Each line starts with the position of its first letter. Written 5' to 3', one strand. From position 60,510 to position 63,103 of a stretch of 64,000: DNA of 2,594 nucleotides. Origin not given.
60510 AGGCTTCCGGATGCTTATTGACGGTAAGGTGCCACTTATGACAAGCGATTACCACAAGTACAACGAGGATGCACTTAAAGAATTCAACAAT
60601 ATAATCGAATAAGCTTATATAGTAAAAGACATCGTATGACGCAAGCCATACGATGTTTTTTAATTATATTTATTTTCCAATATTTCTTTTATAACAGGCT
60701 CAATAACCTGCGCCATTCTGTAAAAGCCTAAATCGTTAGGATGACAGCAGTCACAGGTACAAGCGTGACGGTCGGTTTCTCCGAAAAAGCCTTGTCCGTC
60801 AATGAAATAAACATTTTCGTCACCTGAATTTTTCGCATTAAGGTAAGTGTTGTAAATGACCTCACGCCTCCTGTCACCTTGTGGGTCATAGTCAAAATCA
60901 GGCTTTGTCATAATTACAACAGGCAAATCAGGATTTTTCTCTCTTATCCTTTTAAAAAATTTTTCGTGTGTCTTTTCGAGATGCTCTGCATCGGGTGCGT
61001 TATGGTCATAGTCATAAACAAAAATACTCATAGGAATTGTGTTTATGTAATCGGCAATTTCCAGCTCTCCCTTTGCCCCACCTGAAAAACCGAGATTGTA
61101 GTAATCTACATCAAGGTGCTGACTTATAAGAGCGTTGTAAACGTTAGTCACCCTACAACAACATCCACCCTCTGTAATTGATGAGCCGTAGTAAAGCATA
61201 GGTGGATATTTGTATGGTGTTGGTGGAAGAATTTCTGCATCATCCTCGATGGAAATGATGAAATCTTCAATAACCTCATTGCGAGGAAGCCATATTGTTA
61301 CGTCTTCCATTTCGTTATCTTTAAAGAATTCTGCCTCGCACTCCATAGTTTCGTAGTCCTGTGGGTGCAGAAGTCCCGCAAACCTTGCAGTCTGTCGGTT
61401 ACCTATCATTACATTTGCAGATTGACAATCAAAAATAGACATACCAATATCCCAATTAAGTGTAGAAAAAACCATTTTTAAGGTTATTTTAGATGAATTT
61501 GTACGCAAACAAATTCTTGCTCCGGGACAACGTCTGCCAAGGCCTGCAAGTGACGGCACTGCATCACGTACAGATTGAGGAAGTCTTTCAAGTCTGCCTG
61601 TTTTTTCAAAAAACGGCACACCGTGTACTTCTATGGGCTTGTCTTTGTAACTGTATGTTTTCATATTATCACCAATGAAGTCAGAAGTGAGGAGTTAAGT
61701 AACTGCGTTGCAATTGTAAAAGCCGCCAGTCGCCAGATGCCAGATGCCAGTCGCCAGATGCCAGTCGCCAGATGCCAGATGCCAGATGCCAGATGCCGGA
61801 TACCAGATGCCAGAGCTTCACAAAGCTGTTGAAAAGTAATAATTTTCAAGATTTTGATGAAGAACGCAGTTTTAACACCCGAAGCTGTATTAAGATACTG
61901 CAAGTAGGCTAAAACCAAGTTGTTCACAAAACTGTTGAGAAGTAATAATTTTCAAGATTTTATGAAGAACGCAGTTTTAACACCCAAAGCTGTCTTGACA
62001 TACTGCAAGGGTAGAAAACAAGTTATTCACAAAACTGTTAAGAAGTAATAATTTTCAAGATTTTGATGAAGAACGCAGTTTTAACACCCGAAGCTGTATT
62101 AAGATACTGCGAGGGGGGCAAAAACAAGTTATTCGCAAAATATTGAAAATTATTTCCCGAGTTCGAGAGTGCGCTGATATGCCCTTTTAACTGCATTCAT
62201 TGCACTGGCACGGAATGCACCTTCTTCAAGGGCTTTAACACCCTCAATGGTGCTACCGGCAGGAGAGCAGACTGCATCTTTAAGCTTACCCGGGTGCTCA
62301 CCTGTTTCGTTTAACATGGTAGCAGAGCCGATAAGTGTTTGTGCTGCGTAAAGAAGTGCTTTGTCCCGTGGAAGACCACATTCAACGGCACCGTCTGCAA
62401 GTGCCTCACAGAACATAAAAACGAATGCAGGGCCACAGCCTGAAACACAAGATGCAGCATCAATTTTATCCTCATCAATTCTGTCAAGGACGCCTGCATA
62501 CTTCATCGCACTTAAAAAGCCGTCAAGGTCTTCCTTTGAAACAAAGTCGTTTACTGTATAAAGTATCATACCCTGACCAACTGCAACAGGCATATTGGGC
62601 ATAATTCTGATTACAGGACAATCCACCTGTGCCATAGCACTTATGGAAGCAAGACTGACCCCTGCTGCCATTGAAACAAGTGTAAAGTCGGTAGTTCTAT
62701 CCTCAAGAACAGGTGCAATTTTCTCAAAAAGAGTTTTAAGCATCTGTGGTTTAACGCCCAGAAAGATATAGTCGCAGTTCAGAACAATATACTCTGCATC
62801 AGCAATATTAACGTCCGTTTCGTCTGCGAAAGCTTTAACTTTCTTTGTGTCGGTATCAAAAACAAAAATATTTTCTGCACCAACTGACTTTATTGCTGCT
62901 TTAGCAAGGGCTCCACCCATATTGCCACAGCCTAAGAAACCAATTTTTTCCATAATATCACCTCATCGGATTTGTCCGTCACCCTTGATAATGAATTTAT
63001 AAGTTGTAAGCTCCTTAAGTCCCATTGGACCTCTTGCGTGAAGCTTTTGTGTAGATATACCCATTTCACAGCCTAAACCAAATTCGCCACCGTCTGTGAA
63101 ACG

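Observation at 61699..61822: Mosaic intergenic repeat family recurring at least four times in 64 kb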

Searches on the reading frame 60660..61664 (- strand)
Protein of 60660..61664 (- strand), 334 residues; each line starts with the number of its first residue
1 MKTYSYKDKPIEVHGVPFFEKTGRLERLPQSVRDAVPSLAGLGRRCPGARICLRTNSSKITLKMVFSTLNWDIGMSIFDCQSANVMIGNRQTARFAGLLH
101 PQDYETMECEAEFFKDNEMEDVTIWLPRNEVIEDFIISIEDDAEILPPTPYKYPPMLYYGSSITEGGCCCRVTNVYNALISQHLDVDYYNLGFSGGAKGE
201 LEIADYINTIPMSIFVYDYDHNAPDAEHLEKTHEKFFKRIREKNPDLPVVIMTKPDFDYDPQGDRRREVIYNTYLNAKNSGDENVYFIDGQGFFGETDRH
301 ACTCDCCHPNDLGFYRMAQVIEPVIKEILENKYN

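Call 17: search_protein_families(library=pfam, proteins=[window:60660-61664:-])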
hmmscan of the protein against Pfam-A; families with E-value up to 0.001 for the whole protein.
window:60660-61664:- (334 aa): 3 families
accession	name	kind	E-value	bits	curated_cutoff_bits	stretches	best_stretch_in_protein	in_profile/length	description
PF14606.12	Lipase_GDSL_3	-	8.3e-29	101.6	27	1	155-326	3-178/178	GDSL-like Lipase/Acylhydrolase family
PF13472.12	Lipase_GDSL_2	-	2.9e-09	38.1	32.9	1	159-313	2-175/178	GDSL-like Lipase/Acylhydrolase family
PF14607.12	GxDLY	-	1.7e-08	34.8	27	1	12-145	10-146/146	N-terminus of Esterase_SGNH_hydro-type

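Call 35: find_homologous_proteins(query=window:60660-61664:-, max_evalue=1e-40)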
Query window:60660-61664:- (334 aa): 4929 proteins with E <= 1e-40 among 8000 candidates; the best 120 are listed.
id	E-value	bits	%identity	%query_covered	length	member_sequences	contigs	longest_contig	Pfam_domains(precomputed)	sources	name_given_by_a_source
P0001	3.0e-206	702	89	99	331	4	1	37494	PF14606.13,PF14607.13,PF13472.13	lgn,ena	-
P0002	1.8e-199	680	86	99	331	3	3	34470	PF14606.13,PF14607.13,PF13472.13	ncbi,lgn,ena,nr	ncbi:MAG: hypothetical protein IIX14_08760 [Clostridia bacterium]|nr:hypothetical protein [Clostridi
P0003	1.8e-198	676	90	94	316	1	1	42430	PF14606.13,PF14607.13,PF13472.13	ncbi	-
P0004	4.5e-195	665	85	99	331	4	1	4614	PF14606.13,PF14607.13,PF13472.13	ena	-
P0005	3.0e-192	656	83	99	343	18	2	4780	PF14606.13,PF14607.13,PF13472.13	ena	-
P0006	1.9e-190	650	82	99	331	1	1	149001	PF14606.13,PF14607.13,PF13472.13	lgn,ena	-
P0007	3.3e-190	649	81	99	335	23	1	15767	PF14606.13,PF14607.13,PF13472.13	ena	-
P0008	2.1e-189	647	81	99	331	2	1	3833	PF14606.13,PF14607.13,PF13472.13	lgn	-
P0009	1.2e-178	611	78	99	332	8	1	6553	PF14606.13,PF14607.13,PF13472.13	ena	-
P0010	3.0e-171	587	75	100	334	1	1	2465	PF14606.13,PF14607.13,PF13472.13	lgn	-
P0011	1.1e-170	585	73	100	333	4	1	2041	PF14606.13,PF14607.13,PF13472.13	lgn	-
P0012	1.9e-169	581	73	100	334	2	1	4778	PF14606.13,PF14607.13,PF13472.13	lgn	-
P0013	3.4e-167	574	72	99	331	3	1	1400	PF14606.13,PF14607.13,PF13472.13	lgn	-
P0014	3.3e-166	570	71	100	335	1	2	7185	PF14606.13,PF14607.13,PF13472.13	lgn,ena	-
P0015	9.3e-165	566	71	100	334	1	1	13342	PF14606.13,PF14607.13,PF13472.13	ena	-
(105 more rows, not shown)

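Call 36: find_encoding_contigs(protein=P0001, flank=3500, max_places=2)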
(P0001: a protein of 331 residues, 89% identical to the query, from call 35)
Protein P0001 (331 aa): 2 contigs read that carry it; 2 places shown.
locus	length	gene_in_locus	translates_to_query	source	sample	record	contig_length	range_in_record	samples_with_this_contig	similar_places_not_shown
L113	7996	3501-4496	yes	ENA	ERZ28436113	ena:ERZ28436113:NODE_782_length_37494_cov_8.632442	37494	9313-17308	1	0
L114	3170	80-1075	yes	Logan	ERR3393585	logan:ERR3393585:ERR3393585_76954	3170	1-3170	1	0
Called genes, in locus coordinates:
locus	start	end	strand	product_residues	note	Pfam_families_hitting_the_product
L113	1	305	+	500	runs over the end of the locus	PF13347:MFS_2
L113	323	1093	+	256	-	PF00696:AA_kinase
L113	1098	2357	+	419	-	PF00171:Aldedh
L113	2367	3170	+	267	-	PF03446:NAD_binding_2 (weak), PF03807:F420_oxidored, PF14748:P5CR_dimer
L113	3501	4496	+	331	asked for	PF14607:GxDLY (weak), PF14606:Lipase_GDSL_3, PF13472:Lipase_GDSL_2 (weak)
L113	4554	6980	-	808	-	PF04464:Glyphos_transf, PF00534:Glycos_transf_1, PF13692:Glyco_trans_1_4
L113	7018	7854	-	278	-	PF02749:QRPTase_N, PF01729:QRPTase_C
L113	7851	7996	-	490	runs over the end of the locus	PF00890:FAD_binding_2, PF03486:HI0933_like (faint), PF07992:Pyr_redox_2 (faint)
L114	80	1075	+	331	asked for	PF14607:GxDLY (weak), PF14606:Lipase_GDSL_3, PF13472:Lipase_GDSL_2 (weak)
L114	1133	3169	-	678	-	?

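Call 37: find_encoding_contigs(protein=P0002, flank=3500, max_places=2)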
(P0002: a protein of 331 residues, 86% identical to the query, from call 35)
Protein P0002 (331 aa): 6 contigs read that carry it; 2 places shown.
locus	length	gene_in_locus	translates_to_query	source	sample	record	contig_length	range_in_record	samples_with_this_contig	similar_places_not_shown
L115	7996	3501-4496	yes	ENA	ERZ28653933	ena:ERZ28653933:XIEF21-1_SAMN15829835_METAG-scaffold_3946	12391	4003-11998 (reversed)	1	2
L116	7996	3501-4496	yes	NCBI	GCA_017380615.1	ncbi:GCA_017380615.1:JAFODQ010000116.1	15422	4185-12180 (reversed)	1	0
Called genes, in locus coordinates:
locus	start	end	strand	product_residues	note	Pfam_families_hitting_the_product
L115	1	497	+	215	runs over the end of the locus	PF00657:Lipase_GDSL, PF13472:Lipase_GDSL_2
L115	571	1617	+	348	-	PF01699:Na_Ca_ex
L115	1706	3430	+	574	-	-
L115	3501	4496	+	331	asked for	PF14607:GxDLY, PF14606:Lipase_GDSL_3, PF13472:Lipase_GDSL_2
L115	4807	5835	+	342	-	PF22244:GCE_fung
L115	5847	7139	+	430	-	PF04734:Ceramidase_alk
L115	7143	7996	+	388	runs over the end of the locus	PF00155:Aminotran_1_2 (weak), PF01041:DegT_DnrJ_EryC1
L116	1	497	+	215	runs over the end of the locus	PF00657:Lipase_GDSL, PF13472:Lipase_GDSL_2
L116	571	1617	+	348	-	PF01699:Na_Ca_ex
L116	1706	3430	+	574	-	-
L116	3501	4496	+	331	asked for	PF14607:GxDLY, PF14606:Lipase_GDSL_3, PF13472:Lipase_GDSL_2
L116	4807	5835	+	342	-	PF22244:GCE_fung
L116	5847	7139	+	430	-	PF04734:Ceramidase_alk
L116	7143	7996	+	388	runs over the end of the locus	PF00155:Aminotran_1_2 (weak), PF01041:DegT_DnrJ_EryC1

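Call 38: find_encoding_contigs(protein=P0003, flank=3500, max_places=2)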
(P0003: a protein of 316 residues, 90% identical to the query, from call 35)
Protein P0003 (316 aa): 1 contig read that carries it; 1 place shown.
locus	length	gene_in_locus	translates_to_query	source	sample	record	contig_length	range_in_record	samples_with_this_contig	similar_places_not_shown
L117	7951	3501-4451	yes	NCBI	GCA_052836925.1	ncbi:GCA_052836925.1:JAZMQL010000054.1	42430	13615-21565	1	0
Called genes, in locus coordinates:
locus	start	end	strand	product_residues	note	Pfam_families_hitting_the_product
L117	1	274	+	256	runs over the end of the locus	PF00696:AA_kinase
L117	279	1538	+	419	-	PF00171:Aldedh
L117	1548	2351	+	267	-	PF03446:NAD_binding_2 (weak), PF03807:F420_oxidored, PF14748:P5CR_dimer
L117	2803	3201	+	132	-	PF04480:DUF559, PF18741:MTES_1575 (weak)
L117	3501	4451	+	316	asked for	PF14607:GxDLY, PF14606:Lipase_GDSL_3, PF13472:Lipase_GDSL_2 (weak)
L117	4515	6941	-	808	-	PF04464:Glyphos_transf, PF00534:Glycos_transf_1, PF13692:Glyco_trans_1_4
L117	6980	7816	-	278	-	PF02749:QRPTase_N, PF01729:QRPTase_C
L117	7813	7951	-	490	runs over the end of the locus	PF00890:FAD_binding_2, PF03486:HI0933_like (faint), PF07992:Pyr_redox_2 (faint)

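Call 39: find_encoding_contigs(protein=P0006, flank=3500, max_places=2)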
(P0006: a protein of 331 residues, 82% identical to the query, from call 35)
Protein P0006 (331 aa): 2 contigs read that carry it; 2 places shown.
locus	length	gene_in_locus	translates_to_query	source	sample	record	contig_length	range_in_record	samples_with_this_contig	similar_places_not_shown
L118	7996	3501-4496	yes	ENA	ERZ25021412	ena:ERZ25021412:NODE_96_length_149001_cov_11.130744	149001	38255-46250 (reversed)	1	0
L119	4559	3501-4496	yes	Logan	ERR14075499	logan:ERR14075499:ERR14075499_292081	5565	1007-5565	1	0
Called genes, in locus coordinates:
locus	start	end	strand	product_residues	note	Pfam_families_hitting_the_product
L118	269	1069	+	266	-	PF01145:Band_7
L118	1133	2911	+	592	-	-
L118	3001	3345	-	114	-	PF14018:DUF4234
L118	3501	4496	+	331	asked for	PF14607:GxDLY, PF14606:Lipase_GDSL_3, PF13472:Lipase_GDSL_2 (weak)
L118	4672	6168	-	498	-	PF07690:MFS_1, PF03209:PUCC (faint), PF13347:MFS_2, PF07690:MFS_1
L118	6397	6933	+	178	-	PF06559:DCD_N, PF22769:DCD, PF00692:dUTPase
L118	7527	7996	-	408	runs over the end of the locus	PF01408:GFO_IDH_MocA, PF02894:GFO_IDH_MocA_C, PF22725:GFO_IDH_MocA_C3 (weak)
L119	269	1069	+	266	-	PF01145:Band_7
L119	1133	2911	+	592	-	-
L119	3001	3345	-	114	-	PF14018:DUF4234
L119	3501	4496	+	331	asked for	PF14607:GxDLY, PF14606:Lipase_GDSL_3, PF13472:Lipase_GDSL_2 (weak)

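Call 86: search_protein_families(library=pfam, proteins=[L117:2803-3201:+])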
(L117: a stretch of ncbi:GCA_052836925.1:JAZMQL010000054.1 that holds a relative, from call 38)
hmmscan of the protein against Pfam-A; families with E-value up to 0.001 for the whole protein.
L117:2803-3201:+ (132 aa): 2 families
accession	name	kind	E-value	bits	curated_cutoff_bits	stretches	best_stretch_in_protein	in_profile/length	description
PF04480.18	DUF559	-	1.2e-33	115.7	20.6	1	12-117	2-107/109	Protein of unknown function (DUF559)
PF18741.7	MTES_1575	-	8.3e-06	26.2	38.2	1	33-109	6-87/96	REase_MTES_1575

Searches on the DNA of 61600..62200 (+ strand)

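Call 22: search_rna_families(source=window, start=61600, end=62200, threshold=evalue, max_evalue=10)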
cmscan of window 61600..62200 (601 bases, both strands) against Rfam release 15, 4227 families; matches with E-value up to 10: 2.
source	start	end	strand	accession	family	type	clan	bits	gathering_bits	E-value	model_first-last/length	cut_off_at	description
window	61834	61949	-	RF00648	MIR396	Gene; miRNA;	-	16.7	80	1.9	1-118/118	no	MIR396 microRNA precursor family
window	61894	62095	-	RF02616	SSRC8_2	Gene; sRNA;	-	10.8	72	1.6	1-281/281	no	Streptococcus sRNA 8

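Call 59: search_dna_similar(query=window:61665-62149:+, collection=plasmids, mode=distant, max_rows=10)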
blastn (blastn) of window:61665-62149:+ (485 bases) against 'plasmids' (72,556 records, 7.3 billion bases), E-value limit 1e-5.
No match.

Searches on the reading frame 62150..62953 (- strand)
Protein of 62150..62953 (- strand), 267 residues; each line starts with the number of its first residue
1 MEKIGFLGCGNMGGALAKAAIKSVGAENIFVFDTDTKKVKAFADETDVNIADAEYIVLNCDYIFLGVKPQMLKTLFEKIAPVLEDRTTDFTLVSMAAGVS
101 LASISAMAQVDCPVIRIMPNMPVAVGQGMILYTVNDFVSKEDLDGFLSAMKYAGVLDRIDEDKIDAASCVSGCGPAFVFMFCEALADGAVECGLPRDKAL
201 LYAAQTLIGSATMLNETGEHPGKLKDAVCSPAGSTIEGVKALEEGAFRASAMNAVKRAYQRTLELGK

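Call 17: search_protein_families(library=pfam, proteins=[window:62150-62953:-])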
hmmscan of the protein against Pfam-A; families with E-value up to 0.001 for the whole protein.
window:62150-62953:- (267 aa): 3 families
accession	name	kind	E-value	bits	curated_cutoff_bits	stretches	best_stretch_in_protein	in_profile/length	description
PF14748.11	P5CR_dimer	-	2.7e-39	134.1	25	1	161-265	1-105/105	Pyrroline-5-carboxylate reductase dimerisation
PF03807.23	F420_oxidored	-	4.3e-14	53.3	21.6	1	3-98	1-94/94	NADP oxidoreductase coenzyme F420-dependent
PF03446.21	NAD_binding_2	-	1.1e-06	29.2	21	1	3-78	1-75/161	NAD binding domain of 6-phosphogluconate dehydrogenase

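Call 18: find_encoding_contigs(protein=window:62150-62953:-, flank=3000, max_places=10)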
Protein window:62150-62953:- (267 aa): no gene with exactly this product is on record in the collection.
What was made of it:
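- Tried and rejected: An exact look-up of the window's ProC protein to find conspecific contigs found nothing on record (call 18).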
